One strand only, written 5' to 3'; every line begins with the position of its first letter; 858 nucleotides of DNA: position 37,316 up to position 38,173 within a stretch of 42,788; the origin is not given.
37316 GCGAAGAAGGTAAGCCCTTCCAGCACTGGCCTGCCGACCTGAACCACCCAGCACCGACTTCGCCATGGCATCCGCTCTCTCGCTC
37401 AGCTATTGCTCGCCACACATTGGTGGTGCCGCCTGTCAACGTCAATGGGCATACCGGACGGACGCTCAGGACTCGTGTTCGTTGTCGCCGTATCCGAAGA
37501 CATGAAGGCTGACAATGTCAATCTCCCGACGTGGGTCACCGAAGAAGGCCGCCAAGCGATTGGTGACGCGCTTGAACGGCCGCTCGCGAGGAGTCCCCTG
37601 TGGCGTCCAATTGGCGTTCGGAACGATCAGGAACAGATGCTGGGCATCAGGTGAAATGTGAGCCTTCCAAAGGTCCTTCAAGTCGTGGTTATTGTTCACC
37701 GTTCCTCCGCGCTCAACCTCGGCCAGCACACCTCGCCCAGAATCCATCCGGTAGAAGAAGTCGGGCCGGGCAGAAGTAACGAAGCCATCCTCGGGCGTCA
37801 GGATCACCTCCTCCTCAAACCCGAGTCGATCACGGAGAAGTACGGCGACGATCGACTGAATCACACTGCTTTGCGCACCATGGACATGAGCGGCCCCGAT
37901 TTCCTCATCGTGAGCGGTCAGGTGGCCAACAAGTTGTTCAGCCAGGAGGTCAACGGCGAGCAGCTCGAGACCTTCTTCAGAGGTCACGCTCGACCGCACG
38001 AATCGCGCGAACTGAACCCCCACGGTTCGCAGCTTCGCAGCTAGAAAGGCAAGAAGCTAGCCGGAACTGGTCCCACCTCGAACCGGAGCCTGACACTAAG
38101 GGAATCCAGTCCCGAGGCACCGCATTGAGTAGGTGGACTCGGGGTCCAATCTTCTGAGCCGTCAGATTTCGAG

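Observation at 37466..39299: Accessory islet: XRE-HTH / minimal nucleotidyltransferase pair plus an orphan nuclease-like gene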

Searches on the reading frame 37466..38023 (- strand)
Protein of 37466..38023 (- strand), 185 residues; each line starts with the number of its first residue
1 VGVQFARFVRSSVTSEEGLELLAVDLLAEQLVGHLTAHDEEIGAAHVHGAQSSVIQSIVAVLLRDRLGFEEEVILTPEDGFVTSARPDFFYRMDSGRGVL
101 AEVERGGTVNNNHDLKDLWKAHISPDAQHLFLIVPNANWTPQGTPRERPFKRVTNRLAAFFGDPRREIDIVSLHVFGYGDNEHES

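Call 3: search_protein_families(library=pfam, proteins=[window:37466-38023:-], max_evalue=1)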
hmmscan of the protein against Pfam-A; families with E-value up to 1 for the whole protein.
window:37466-38023:- (185 aa): 0 families

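Call 4: search_protein_families(library=ncbifam, proteins=[window:37466-38023:-], max_evalue=1)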
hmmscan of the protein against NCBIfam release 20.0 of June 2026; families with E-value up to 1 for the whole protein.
window:37466-38023:- (185 aa): 0 families

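Call 5: search_protein_families(library=padloc, proteins=[window:37466-38023:-], max_evalue=1)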
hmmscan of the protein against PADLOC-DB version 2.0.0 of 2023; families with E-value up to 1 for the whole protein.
window:37466-38023:- (185 aa): 0 families

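Call 13: search_solved_structures(query=window:37466-38023:-, max_evalue=10)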
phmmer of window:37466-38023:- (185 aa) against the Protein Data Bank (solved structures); distinct sequences matched with E-value up to 10: 2.
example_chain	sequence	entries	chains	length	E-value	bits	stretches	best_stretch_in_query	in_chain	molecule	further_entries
7qbp_A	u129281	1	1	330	0.21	14.3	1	124-164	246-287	R2-like ligand binding oxidase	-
9ihh_A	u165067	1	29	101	0.6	12.8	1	25-77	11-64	Ex vivo spore-silk A-ENA fibers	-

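Call 16: find_homologous_proteins(query=window:37466-38023:-)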
Query window:37466-38023:- (185 aa): 972 proteins with E <= 0.001 among 1324 candidates; the best 120 are listed.
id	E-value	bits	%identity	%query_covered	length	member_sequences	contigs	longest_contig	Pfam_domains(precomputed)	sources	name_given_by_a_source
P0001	5.1e-116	403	96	100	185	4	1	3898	-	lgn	-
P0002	4.3e-95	334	82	99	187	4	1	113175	-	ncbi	-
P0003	1.3e-92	326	81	98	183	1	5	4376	-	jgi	jgi:hypothetical protein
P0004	2.2e-87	309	76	98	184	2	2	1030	-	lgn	-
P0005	3.6e-85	302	74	100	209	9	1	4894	-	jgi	jgi:hypothetical protein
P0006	9.3e-85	301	75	99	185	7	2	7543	-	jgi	jgi:hypothetical protein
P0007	6.4e-84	298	72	98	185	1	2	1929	-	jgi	jgi:hypothetical protein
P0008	7.8e-84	298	74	97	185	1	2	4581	-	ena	-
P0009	1.5e-83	297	72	99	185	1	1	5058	-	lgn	-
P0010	2.5e-83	296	73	99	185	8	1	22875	-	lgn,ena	-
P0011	2.7e-83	296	72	99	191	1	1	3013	-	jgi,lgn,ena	jgi:hypothetical protein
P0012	2.8e-83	296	72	99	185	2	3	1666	-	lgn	-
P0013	1.1e-82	294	71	98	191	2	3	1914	-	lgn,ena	-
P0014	1.6e-82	293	72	99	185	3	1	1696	-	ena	-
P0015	4.1e-82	292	70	99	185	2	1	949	-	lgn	-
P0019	1.2e-81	291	73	99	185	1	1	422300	-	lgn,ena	-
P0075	5.3e-73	262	66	97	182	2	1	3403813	-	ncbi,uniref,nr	ncbi:hypothetical protein [Cellulomonas sp.]|uniref:hypothetical protein n=1 Tax=Cellulomonas sp. Ta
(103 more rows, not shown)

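Call 18: find_encoding_contigs(protein=P0075, flank=6000, max_places=2)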
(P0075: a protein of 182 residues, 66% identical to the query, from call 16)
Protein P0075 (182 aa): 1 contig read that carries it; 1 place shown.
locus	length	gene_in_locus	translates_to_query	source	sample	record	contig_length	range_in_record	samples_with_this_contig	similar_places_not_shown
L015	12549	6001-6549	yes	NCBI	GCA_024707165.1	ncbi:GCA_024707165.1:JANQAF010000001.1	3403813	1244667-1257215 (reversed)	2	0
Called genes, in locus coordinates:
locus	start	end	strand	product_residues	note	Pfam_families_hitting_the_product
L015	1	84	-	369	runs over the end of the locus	PF13191:AAA_16 (weak), PF13401:AAA_22 (weak), PF07728:AAA_5 (weak)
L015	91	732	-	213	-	-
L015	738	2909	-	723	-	PF07669:Eco57I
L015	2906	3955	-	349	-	PF02086:MethyltransfD12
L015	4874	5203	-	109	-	PF01527:HTH_Tnp_1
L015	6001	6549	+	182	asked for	-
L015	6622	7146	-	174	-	-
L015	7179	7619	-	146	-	-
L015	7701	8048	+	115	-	-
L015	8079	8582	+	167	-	PF04978:MST, PF12867:DinB_2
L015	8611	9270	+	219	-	PF03575:Peptidase_S51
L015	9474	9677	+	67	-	PF00313:CSD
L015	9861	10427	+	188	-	PF10708:DUF2510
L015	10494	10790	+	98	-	PF23719:VapB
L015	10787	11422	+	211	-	PF13399:LytR_C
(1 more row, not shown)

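Call 19: find_encoding_contigs(protein=P0019, flank=6000, max_places=2)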
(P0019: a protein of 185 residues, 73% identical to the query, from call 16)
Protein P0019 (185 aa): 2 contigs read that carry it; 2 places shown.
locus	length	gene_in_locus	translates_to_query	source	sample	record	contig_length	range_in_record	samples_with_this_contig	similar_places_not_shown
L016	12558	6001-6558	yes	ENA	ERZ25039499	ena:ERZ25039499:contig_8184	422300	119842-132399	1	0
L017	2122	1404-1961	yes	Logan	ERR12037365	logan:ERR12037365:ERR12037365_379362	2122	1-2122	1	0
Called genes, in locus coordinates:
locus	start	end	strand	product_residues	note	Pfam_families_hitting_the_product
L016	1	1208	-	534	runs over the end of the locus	PF07969:Amidohydro_3, PF01979:Amidohydro_1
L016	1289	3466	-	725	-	PF00141:peroxidase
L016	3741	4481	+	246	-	PF00106:adh_short, PF13561:adh_short_C2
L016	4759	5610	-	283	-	PF01053:Cys_Met_Meta_PP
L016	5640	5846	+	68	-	-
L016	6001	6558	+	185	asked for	-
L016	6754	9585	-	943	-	PF08471:Ribonuc_red_2_N, PF02867:Ribonuc_red_lgC, PF12637:TSCPD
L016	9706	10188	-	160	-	PF22811:Zn_ribbon_NrdR, PF03477:ATP-cone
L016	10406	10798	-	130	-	PF01476:LysM (weak)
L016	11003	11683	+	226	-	PF01726:LexA_DNA_bind, PF00717:Peptidase_S24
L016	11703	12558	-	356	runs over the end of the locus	PF13307:Helicase_C_2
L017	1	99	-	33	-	?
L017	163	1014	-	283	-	PF01053:Cys_Met_Meta_PP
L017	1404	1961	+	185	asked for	-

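Call 20: find_encoding_contigs(protein=P0002, flank=6000, max_places=2)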
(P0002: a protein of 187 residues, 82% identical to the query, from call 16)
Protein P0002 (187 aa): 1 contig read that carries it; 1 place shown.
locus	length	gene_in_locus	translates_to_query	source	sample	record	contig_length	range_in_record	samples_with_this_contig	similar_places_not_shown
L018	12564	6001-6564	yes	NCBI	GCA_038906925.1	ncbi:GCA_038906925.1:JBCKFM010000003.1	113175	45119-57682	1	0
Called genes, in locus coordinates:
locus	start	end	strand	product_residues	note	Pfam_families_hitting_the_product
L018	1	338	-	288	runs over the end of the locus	PF02629:CoA_binding, PF13380:CoA_binding_2, PF00549:Ligase_CoA, PF13607:Succ_CoA_lig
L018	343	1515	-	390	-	PF02786:CPSase_L_D2 (weak), PF08442:ATP-grasp_2, PF13549:ATP-grasp_5, PF24948:Citrate_synth_N, PF00549:Ligase_CoA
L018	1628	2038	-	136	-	PF02310:B12-binding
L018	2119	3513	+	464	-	PF00390:malic, PF00899:ThiF (faint), PF03949:Malic_M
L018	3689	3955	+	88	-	-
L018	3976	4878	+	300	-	PF13276:HTH_21, PF00665:rve, PF13683:rve_3 (weak)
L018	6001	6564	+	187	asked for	-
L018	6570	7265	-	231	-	PF00665:rve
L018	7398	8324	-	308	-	-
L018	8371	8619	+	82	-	-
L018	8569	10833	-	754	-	PF00580:UvrD-helicase, PF13245:AAA_19, PF13361:UvrD_C, PF13538:UvrD_C_2, PF21196:PcrA_UvrD_tudor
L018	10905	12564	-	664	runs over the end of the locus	PF26571:VldE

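Call 29: find_encoding_contigs(protein=P0001, flank=6000, max_places=4)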
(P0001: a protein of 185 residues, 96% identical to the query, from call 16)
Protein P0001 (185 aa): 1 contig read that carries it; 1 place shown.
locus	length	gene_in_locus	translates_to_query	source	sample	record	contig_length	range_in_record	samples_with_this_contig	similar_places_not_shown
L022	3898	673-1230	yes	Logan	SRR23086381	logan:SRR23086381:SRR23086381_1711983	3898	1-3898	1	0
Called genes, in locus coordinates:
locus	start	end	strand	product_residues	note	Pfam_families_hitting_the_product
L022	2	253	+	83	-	?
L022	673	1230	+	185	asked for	-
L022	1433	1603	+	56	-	PF22513:FitA-like_RHH (weak)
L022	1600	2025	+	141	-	PF01850:PIN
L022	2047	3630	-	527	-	PF00884:Sulfatase, PF16347:SGSH_C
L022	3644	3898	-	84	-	?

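Call 36: search_protein_representatives(protein=window:37466-38023:-)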
Query: 185 residues. Proteins with E-value up to 0.001 (for the whole library): 254; up to 1e-10: 153; up to 1e-30: 23. The best 150 are listed.
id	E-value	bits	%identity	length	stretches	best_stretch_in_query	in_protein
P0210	1.4e-66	239.8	61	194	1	1-181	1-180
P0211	7.3e-55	201.6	53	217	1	1-179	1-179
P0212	4.9e-54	198.9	65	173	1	43-180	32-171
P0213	2.0e-48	180.6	62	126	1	55-178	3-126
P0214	1.2e-46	174.8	53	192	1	10-179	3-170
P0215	1.3e-46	174.7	64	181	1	28-149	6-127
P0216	3.2e-46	173.4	57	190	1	4-145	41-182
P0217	4.5e-45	169.7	67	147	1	45-151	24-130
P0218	1.6e-44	167.9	58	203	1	7-150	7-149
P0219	2.4e-43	164.1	62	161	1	56-180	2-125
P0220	1.0e-41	158.8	53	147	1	4-147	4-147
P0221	1.2e-38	148.7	64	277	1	67-179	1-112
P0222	9.8e-38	145.8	73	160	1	94-179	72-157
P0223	1.2e-36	142.2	61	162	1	10-128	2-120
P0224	3.3e-36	140.8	52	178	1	19-151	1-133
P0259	5.5e-22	94.5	39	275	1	3-178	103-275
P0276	1.2e-18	83.6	42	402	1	43-178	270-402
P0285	2.0e-17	79.6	40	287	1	36-178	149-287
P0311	2.3e-15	72.9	38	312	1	19-178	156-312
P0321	1.6e-14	70.1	40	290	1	42-178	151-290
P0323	2.1e-14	69.7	36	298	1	3-178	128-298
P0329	1.0e-13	67.5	33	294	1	22-178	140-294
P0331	1.2e-13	67.2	39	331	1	42-178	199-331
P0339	6.6e-13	64.9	35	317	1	7-178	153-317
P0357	3.3e-11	59.4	41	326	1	75-178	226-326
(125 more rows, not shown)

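Call 37: search_protein_families(library=pfam, proteins=[P0276, P0311, P0323, P0329, P0331, P0339, P0357, P0259, P0285, P0321], max_evalue=0.01)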
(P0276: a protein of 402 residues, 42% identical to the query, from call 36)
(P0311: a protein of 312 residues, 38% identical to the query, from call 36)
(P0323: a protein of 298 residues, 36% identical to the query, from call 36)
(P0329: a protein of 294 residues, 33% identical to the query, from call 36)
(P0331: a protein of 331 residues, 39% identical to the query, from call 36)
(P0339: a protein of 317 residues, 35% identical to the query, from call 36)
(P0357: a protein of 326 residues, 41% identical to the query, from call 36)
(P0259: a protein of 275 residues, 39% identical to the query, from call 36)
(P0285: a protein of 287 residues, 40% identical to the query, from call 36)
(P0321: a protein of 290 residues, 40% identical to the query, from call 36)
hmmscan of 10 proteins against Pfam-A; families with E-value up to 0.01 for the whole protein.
P0276 (402 aa): 5 families
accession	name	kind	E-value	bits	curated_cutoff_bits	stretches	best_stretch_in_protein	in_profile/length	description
PF13857.12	Ank_5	-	4.3e-07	30.6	27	1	62-102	17-56/56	Ankyrin repeats (many copies)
PF00023.36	Ank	-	7.2e-07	29.6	21.1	1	62-92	3-32/33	Ankyrin repeat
PF12796.13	Ank_2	-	2.4e-06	28.5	27.3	1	53-115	15-80/90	Ankyrin repeats (3 copies)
PF13637.12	Ank_4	-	3.4e-05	24.5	22.7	1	65-113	1-48/50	Ankyrin repeats (many copies)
PF13606.12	Ank_3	-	4.9e-05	23.8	22.3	1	61-87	2-27/30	Ankyrin repeat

P0311 (312 aa): 0 families

P0323 (298 aa): 0 families

P0329 (294 aa): 0 families

P0331 (331 aa): 0 families

P0339 (317 aa): 1 family
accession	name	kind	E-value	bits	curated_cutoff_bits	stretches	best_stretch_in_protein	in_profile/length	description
PF14338.12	Mrr_N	-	4.6e-06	27.1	29.5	1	11-87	3-77/87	Mrr N-terminal domain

P0357 (326 aa): 1 family
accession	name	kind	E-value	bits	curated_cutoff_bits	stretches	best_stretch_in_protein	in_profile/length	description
PF17820.7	PDZ_6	-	0.00033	20.8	27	1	212-233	2-23/54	PDZ domain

P0259 (275 aa): 0 families

P0285 (287 aa): 0 families

P0321 (290 aa): 0 families

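Call 45: search_protein_families(library=phrogs, proteins=[window:37466-38023:-], max_evalue=0.01)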
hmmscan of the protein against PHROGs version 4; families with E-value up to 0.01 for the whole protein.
window:37466-38023:- (185 aa): 0 families

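Call 48: predict_structure(alignment_id=A3)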
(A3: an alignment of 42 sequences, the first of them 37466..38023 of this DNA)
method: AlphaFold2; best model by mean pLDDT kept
length: 185 residues; sequences in the alignment: 42
mean_pLDDT: 91.4   pTM: 0.89
mean pLDDT of the five models: 91.4, 91.3, 89.8, 88.1, 87.7
residues with pLDDT >= 90: 147; 70-90: 27; 50-70: 10; < 50: 1
segments of 3 or more residues with pLDDT < 50: none
pLDDT, mean of each block of 10 residues (from residue 1): 94 97 98 96 91 92 94 70 79 94 90 95 93 95 92 97 95 97 61
secondary structure, 60 per line:
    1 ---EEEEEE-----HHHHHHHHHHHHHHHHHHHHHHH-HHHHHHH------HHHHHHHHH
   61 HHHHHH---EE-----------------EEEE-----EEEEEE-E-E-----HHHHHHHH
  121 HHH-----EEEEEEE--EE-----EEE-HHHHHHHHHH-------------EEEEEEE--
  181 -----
elements in order: E4-9 H15-37 H39-45 H52-66 E89-92 E98-103 H113-123 E129-135 E145-147 H149-158 E172-178

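Call 51: fold_search(model_id=the predicted structure, library=pdb)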
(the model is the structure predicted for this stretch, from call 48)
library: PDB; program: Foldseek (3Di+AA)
matches with E <= 10: 436; with E <= 0.001: 8
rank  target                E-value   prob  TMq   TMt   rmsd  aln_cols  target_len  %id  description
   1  1bhm_A                2.3e-05  1.00  0.54  0.51   6.2       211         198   15  RESTRICTION ENDONUCLEASE BAMHI COMPLEX WITH DNA (released 1995-07-12)
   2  3bam_A                6.8e-05  1.00  0.56  0.51   6.0       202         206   16  RESTRICTION ENDONUCLEASE BAMHI COMPLEX WITH DNA AND MANGANESE IONS (POST-REACTIVE COMPLEX) (released 1999-01-13)
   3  2bam_A                8.2e-05  1.00  0.53  0.48   6.9       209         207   15  RESTRICTION ENDONUCLEASE BAMHI COMPLEX WITH DNA AND CALCIUM IONS (PRE-REACTIVE COMPLEX). (released 1999-10-31)
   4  1esg_B                1.0e-04  1.00  0.55  0.49   6.0       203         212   17  RESTRICTION ENDONUCLEASE BAMHI BOUND TO A NON-SPECIFIC DNA. (released 2000-05-31)
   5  3odh_A                1.1e-04  1.00  0.57  0.55   5.9       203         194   10  Structure of OkrAI/DNA complex (released 2010-10-06)
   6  1bhm_B                2.6e-04  1.00  0.56  0.51   6.3       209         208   14  RESTRICTION ENDONUCLEASE BAMHI COMPLEX WITH DNA (released 1995-07-12)
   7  3odh_B                3.0e-04  1.00  0.60  0.59   5.3       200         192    9  Structure of OkrAI/DNA complex (released 2010-10-06)
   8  2bam_B                4.1e-04  1.00  0.56  0.50   6.3       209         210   14  RESTRICTION ENDONUCLEASE BAMHI COMPLEX WITH DNA AND CALCIUM IONS (PRE-REACTIVE COMPLEX). (released 1999-10-31)
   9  3bam_B                1.3e-03  1.00  0.52  0.47   7.3       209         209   14  RESTRICTION ENDONUCLEASE BAMHI COMPLEX WITH DNA AND MANGANESE IONS (POST-REACTIVE COMPLEX) (released 1999-01-13)
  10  1bam                  2.1e-03  0.99  0.47  0.44   7.2       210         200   15  STRUCTURE OF RESTRICTION ENDONUCLEASE BAMHI PHASED AT 1.95 ANGSTROMS RESOLUTION BY MAD ANALYSIS (released 1995-02-27)
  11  6ut7_G                1.3e-02  0.94  0.38  0.20   5.5       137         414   14  Fitted model for the tetradecameric assembly of Thermococcus gammatolerans McrB AAA+ hexamers with bound McrC (released 2020-10-21)
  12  1vrr_A                1.5e-02  0.97  0.55  0.51   7.8       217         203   12  Crystal structure of the restriction endonuclease BstYI complex with DNA (released 2005-06-07)
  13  4dap                  2.1e-02  0.69  0.33  0.28   6.4       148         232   13  The structure of Escherichia coli SfsA (released 2013-08-14)
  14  3bm3_A                3.1e-02  0.60  0.35  0.26  17.2       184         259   11  Restriction endonuclease PspGI-substrate DNA complex (released 2008-09-16)
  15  5izh_A                4.0e-02  0.33  0.26  0.28  13.0       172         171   11  Lassa virus L protein cap-snatching endonuclease. apo form (released 2016-06-29)
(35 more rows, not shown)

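Call 52: search_solved_structures(query=A3, max_evalue=10, show_alignments=3)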
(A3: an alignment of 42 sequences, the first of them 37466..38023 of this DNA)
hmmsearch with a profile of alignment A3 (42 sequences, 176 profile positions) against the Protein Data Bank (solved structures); distinct sequences matched with E-value up to 10: 5.
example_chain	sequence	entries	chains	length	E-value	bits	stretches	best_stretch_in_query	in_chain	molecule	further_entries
4ozs_A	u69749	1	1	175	0.034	17.4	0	62-90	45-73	Alpha solenoid protein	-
6tbm_P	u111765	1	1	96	0.59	13.3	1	37-93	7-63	Transcription and mRNA export factor SUS1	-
9hlo_A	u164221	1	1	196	0.86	12.8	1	67-116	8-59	Abortive infection protein AbiGI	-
6y8q_A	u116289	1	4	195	0.92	12.7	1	68-116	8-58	Abortive phage infection protein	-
6m09_A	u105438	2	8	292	1.5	12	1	8-74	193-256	AT3G03890 protein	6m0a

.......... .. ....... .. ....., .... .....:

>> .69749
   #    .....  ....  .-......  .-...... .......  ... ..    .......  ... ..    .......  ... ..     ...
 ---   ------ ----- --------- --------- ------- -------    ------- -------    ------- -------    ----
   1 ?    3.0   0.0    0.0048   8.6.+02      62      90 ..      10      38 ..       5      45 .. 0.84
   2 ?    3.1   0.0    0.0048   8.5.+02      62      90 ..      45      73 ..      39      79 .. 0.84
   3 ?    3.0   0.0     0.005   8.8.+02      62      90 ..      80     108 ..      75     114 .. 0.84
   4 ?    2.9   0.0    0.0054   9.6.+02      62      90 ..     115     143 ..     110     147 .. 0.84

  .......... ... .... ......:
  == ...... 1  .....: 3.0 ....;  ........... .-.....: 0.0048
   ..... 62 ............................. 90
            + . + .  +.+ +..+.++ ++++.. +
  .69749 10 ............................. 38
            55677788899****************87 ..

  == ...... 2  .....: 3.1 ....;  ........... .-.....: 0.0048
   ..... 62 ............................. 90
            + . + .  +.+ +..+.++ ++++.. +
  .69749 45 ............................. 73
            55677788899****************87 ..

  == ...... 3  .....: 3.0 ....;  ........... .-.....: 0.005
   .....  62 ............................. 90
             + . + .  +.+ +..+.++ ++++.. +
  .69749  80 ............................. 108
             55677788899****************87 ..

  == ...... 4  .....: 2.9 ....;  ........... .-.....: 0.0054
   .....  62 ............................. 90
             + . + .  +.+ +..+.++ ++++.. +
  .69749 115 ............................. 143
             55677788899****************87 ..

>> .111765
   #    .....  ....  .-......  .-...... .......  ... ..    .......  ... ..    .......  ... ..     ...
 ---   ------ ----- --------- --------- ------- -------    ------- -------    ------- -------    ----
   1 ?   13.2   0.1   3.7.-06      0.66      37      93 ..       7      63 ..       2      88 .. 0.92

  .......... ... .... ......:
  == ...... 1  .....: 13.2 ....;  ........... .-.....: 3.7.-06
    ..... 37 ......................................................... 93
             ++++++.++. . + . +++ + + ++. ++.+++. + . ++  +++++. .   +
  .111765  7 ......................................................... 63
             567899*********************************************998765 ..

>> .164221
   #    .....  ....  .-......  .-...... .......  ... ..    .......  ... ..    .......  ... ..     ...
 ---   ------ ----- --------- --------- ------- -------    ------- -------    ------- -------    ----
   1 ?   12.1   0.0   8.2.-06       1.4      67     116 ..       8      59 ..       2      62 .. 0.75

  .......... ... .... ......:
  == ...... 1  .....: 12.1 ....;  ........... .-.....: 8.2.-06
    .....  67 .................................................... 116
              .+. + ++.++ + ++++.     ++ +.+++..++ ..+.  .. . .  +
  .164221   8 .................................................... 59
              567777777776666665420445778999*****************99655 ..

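Call 53: find_related_loci(query=A3, collection=genome_contigs, flank=6000)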
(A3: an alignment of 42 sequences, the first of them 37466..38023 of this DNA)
Query A3 (185 aa) in genome_contigs; peptide patterns used: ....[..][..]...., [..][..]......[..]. (x = any residue, [..] = any of these).
395 stretches matched a pattern; 292 encode a relative of the query (tblastn E <= 1e-3); the best 80 are kept; 80 distinct loci.
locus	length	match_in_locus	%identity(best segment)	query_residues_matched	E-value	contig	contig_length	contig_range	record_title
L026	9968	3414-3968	75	1-185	2e-91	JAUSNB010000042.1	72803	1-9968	MAG: Actinomycetota bacterium isolate E19_metabat.bin.114 E19_k141_540380, whole genome shotgun sequence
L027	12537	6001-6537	70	1-179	2e-81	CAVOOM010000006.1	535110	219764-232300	MAG: uncultured Actinomycetota bacterium isolate MFD00032.bin.2.210 genome assembly, contig: contig_17145, whole genome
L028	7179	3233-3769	67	3-181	1e-78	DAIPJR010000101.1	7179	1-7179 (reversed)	MAG TPA_asm: Actinomycetes bacterium isolate CTOTU11306 NODE_4432_length_7179_cov_4.584222, whole genome shotgun sequenc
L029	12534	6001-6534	68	2-179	4e-78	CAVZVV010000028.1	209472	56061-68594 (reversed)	MAG: uncultured Actinomycetes bacterium isolate MFD02134.bin.2.245 genome assembly, contig: contig_70998, whole genome s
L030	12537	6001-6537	67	1-179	4e-78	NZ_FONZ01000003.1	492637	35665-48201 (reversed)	Flavimobilis marinus strain DSM 19083, whole genome shotgun sequence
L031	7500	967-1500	67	2-179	5e-78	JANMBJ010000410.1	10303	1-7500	MAG: Candidatus Nanopelagicales bacterium isolate OTE_1_metabat_352 OTE_1_k141_3502399, whole genome shotgun sequence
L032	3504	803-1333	66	3-179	3e-77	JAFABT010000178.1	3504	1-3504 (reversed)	MAG: Actinomycetes bacterium isolate OH_SBB_145 k127_309776, whole genome shotgun sequence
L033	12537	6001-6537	64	1-179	1e-76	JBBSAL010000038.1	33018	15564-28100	MAG: Actinomycetales bacterium isolate La6_maxbin2.367 La6_maxbin2.367_K_196765_L_33018_cov_15.9217, whole genome shotgu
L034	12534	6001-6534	66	2-179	1e-76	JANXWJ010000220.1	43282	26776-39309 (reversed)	MAG: Candidatus Nanopelagicales bacterium isolate GL140_1_metabat_73 GL140_1_k141_629170, whole genome shotgun sequence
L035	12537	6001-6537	64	1-179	3e-76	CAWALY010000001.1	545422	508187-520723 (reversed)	MAG: uncultured Actinomycetota bacterium isolate MFD01721.bin.1.384 genome assembly, contig: contig_13309, whole genome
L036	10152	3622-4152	63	3-179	2e-76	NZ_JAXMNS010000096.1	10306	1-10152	MAG: Nocardioides sp. isolate EC_MBin.7 ECX_1642CoAssmbCtg, whole genome shotgun sequence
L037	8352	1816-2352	64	1-179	4e-76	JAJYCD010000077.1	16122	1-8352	MAG: Actinomycetes bacterium isolate BP9.bin26 NODE_6943_length_16122_cov_4.067896, whole genome shotgun sequence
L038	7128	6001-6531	65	3-179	5e-76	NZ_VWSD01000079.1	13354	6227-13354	Cellulomonas citrea strain Ao-9 NODE_79_length_13354_cov_541.408029, whole genome shotgun sequence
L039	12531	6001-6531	65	3-179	5e-76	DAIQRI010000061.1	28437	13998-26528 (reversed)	MAG TPA_asm: Cellulomonas sp. isolate CTOTU41351 NODE_897_length_28437_cov_12.425622, whole genome shotgun sequence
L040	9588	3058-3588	64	3-179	7e-76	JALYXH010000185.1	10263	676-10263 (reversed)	MAG: Actinomycetota bacterium isolate KAP bin8 SD1490-92_k127_1441062, whole genome shotgun sequence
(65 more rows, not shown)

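Call 74: search_protein_families(library=pfam, alignment_id=A4, max_evalue=0.0001)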
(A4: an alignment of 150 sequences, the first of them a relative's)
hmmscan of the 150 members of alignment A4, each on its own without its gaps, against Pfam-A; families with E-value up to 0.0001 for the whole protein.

A. member 1, L026:1973-2932:- (320 aa): 2 families
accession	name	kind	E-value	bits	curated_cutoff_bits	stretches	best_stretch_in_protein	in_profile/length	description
PF12588.13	PSDC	-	4.7e-52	176.2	23.4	1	84-219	2-138/138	Phophatidylserine decarboxylase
PF02666.20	PS_Dcarbxylase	-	7.5e-12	45.8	22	1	241-319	2-77/198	Phosphatidylserine decarboxylase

B. families by the number of members that match (of 150 scanned): 122 families (the first 25 are shown)
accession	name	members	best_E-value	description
PF12089.13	DUF3566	8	6.1e-45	Transmembrane domain of unknown function (DUF3566)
PF08378.17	NERD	5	2.2e-14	Nuclease-related domain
PF13460.12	NAD_binding_10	3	1.4e-21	NAD(P)H-binding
PF13173.12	AAA_14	3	2.4e-18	AAA domain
PF13635.12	DUF4143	3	1.7e-11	Domain of unknown function (DUF4143)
PF01370.27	Epimerase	3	2.2e-11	NAD dependent epimerase/dehydratase family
PF02867.20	Ribonuc_red_lgC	2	9e-42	Ribonucleotide reductase, barrel domain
PF00296.26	Bac_luciferase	2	1.1e-35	Luciferase-like monooxygenase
PF13589.12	HATPase_c_3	2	6.8e-33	Histidine kinase-, DNA gyrase B-, and HSP90-like ATPase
PF03328.21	HpcH_HpaI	2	1.3e-31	HpcH/HpaI aldolase/citrate lyase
PF08471.15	Ribonuc_red_2_N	2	4.1e-20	Class II vitamin B12-dependent ribonucleotide reductase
PF00126.33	HTH_1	2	4.5e-20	Bacterial regulatory helix-turn-helix protein, lysR family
PF05368.20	NmrA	2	9e-15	NmrA-like family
PF15617.12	C-C_Bond_Lyase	2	1.1e-12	C-C_Bond_Lyase of the TIM-Barrel fold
PF13391.12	HNH_2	2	9.3e-12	HNH endonuclease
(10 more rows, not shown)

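Call 80: find_related_loci(query=A3, collection=viral_contigs, flank=4000)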
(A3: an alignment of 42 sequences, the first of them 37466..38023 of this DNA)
Query A3 (185 aa) in viral_contigs; peptide patterns used: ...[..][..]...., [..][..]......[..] (x = any residue, [..] = any of these).
161 stretches matched a pattern; 1 encode a relative of the query (tblastn E <= 1e-3); 1 distinct loci.
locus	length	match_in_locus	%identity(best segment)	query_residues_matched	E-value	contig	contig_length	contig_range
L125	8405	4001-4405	41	41-178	6e-23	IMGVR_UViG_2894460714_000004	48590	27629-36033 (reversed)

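Call 81: search_dna_similar(query=window:37466-38023:-, collection=plasmids, mode=protein, max_rows=12)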
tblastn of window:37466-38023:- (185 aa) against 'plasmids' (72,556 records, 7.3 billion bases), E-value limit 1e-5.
No match.
